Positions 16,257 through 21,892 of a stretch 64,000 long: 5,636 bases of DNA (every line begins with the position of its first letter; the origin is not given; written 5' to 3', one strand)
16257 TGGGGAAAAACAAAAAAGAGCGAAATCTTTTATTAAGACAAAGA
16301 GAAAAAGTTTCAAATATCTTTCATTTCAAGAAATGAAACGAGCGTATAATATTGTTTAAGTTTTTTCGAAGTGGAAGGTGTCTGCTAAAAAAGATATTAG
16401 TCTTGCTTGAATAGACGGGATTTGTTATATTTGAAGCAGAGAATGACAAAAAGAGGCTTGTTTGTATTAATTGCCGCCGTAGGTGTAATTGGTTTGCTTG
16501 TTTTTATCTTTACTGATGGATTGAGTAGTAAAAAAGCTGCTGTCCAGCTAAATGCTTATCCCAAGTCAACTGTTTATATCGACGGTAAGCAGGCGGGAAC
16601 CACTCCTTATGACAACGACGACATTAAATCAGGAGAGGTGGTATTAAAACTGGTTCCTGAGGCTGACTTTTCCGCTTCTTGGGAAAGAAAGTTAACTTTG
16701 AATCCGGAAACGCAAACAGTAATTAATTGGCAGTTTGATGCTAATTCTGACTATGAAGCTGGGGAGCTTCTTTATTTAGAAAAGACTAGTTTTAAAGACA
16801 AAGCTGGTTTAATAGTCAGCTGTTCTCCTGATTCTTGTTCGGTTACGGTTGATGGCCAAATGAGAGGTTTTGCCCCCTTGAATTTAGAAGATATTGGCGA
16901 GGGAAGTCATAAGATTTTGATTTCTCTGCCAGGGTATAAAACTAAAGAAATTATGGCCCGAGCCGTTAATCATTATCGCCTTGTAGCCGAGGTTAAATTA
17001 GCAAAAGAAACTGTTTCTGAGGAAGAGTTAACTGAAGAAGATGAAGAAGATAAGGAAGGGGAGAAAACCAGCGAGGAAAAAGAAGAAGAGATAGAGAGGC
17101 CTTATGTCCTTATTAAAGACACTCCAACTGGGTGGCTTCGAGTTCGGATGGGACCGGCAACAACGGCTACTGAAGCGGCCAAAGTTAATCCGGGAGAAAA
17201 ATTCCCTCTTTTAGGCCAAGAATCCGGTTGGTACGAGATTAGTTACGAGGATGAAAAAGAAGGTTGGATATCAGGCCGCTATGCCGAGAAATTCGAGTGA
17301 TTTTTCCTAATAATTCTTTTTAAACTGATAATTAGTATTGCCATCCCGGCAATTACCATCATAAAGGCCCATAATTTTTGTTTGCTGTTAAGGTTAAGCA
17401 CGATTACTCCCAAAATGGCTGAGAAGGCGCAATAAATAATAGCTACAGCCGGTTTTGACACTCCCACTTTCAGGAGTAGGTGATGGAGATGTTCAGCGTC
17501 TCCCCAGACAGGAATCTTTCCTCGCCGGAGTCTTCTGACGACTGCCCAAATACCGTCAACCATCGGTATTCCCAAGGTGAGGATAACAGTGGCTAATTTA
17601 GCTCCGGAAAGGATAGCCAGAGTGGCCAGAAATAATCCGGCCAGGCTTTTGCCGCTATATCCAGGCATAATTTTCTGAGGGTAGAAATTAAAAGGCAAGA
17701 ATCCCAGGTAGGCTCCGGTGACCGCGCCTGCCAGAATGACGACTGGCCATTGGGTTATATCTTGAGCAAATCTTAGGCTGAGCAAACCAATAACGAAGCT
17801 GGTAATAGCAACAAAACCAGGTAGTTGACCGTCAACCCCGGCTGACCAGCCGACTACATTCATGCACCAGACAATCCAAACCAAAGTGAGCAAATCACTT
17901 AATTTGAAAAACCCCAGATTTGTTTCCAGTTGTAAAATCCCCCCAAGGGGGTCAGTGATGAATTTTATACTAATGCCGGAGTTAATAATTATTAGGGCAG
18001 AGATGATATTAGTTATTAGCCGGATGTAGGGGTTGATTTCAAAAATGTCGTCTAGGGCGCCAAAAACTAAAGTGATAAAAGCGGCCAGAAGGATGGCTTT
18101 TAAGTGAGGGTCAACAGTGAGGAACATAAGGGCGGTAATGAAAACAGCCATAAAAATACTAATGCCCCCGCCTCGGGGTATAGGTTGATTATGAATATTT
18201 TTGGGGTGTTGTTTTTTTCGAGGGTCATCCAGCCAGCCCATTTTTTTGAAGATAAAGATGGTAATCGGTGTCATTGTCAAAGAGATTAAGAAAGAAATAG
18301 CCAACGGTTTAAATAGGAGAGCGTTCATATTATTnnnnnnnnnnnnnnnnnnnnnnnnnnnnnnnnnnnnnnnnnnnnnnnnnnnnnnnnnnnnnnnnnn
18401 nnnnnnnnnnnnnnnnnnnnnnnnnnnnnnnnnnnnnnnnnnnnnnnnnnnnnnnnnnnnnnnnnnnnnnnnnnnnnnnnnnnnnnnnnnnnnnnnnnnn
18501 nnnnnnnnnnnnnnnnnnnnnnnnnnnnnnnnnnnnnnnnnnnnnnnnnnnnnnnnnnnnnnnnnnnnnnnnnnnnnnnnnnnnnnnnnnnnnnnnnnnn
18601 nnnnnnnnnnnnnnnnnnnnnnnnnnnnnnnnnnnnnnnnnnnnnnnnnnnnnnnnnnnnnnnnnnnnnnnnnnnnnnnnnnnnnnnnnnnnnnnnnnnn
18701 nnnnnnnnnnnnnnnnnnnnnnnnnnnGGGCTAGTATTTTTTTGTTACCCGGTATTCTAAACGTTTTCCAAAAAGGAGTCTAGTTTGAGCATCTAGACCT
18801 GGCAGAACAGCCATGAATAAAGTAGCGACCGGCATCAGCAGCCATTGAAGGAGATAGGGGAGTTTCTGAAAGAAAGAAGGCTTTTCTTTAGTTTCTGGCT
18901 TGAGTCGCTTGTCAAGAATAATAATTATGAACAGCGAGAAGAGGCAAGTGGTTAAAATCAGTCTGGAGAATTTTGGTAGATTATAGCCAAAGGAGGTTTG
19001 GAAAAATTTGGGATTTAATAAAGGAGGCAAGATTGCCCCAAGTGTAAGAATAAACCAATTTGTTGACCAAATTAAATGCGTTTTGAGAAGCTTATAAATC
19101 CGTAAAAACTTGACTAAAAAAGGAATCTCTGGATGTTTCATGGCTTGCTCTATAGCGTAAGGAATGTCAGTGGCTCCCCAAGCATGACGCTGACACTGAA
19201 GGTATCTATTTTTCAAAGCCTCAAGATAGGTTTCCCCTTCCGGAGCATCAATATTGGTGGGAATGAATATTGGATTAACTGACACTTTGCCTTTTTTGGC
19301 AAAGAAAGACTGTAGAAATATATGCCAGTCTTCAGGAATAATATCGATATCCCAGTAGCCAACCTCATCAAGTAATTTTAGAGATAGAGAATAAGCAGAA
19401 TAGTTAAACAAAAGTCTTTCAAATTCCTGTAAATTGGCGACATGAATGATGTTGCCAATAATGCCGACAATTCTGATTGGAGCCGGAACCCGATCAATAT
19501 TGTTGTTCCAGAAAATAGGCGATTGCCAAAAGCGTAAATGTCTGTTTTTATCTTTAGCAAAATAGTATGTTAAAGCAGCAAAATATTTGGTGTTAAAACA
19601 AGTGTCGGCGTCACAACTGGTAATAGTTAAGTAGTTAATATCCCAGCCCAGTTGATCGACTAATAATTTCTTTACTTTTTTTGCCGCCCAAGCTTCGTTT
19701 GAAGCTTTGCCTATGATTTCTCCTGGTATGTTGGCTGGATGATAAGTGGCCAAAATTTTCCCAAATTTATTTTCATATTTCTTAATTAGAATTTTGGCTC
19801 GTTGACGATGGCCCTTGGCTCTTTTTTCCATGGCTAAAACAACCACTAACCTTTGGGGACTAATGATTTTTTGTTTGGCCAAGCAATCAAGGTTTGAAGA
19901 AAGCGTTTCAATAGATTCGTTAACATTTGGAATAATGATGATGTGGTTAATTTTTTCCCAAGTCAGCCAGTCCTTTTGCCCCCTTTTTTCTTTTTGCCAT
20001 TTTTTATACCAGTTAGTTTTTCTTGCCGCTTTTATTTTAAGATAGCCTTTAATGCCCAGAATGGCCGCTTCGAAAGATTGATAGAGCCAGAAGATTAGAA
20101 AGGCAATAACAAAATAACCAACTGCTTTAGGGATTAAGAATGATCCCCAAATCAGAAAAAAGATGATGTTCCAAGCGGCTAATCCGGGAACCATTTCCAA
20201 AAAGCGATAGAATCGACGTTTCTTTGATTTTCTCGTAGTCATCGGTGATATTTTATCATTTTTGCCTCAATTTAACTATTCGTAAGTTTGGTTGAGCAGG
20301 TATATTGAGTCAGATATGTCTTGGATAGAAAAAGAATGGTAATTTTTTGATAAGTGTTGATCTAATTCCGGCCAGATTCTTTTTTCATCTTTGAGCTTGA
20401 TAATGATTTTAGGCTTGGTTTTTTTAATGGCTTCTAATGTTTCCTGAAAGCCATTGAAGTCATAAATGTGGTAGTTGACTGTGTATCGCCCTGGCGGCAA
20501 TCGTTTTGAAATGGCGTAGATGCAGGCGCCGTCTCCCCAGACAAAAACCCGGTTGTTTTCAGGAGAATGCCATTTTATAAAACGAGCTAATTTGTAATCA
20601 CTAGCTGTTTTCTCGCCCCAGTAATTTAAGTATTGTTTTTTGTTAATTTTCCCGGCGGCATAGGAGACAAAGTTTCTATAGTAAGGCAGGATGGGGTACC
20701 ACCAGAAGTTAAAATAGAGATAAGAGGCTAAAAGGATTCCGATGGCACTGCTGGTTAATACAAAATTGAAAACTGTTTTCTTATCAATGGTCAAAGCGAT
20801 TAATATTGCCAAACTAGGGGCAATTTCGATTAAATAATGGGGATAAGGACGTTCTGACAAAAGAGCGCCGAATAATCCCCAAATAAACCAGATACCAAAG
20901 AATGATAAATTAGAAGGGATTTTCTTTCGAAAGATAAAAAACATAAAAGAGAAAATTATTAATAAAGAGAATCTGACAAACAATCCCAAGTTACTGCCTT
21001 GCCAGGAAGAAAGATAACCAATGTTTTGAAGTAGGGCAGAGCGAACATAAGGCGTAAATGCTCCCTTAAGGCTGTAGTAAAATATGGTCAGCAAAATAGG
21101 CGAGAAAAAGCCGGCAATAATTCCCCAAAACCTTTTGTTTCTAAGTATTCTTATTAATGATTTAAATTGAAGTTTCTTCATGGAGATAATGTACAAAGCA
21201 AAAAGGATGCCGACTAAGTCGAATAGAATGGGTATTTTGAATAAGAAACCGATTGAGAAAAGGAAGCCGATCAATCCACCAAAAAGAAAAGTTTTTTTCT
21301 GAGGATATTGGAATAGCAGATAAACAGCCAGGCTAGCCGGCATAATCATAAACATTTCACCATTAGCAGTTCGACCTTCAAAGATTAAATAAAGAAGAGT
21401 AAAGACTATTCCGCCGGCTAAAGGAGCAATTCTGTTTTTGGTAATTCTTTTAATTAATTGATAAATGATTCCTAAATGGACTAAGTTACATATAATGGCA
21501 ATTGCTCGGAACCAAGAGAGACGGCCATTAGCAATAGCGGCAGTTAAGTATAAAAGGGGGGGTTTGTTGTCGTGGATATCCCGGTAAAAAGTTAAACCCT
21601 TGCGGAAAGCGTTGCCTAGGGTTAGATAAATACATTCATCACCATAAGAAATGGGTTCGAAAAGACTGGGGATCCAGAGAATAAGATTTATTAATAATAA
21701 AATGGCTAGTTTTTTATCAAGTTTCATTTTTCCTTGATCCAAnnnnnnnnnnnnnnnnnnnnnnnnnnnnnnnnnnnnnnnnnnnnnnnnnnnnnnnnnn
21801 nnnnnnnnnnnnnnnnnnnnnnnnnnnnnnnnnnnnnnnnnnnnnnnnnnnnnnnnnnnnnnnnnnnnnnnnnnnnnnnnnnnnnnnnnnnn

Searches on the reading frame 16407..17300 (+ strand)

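Call 44: search_protein_families(library=pfam, proteins=[window:16407-17300:+], max_evalue=0.001)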
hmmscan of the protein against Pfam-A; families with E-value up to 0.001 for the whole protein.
window:16407-17300:+ (297 aa): 2 families
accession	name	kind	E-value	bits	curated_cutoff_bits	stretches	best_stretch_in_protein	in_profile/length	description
PF08308.17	PEGA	-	1.2e-14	54.4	20.8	2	135-179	4-48/71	PEGA domain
PF08239.17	SH3_3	-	6.9e-10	39.4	27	1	244-292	3-52/54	Bacterial SH3 domain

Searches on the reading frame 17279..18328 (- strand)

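Call 44: search_protein_families(library=pfam, proteins=[window:17279-18328:-], max_evalue=0.001)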
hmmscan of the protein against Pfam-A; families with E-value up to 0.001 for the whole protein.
window:17279-18328:- (349 aa): 1 family
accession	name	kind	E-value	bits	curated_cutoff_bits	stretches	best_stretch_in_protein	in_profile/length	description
PF00953.26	Glycos_transf_4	-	2e-21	77.1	27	1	78-241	3-159/160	Glycosyl transferase family 4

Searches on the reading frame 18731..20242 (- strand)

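Call 44: search_protein_families(library=pfam, proteins=[window:18731-20242:-], max_evalue=0.001)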
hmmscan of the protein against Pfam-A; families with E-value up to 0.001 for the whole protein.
window:18731-20242:- (503 aa): 1 family
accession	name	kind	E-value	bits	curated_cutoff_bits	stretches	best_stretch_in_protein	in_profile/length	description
PF13632.12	Glyco_trans_2_3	-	1.3e-05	25.6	27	1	207-409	2-178/198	Glycosyl transferase family group 2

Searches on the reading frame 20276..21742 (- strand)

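Call 44: search_protein_families(library=pfam, proteins=[window:20276-21742:-], max_evalue=0.001)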
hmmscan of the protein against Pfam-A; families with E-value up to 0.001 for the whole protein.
window:20276-21742:- (488 aa): 1 family
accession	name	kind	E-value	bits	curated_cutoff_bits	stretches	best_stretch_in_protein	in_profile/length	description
PF13231.12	PMT_2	-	5.9e-09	36.8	26.1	1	66-188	12-132/160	Dolichyl-phosphate-mannose-protein mannosyltransferase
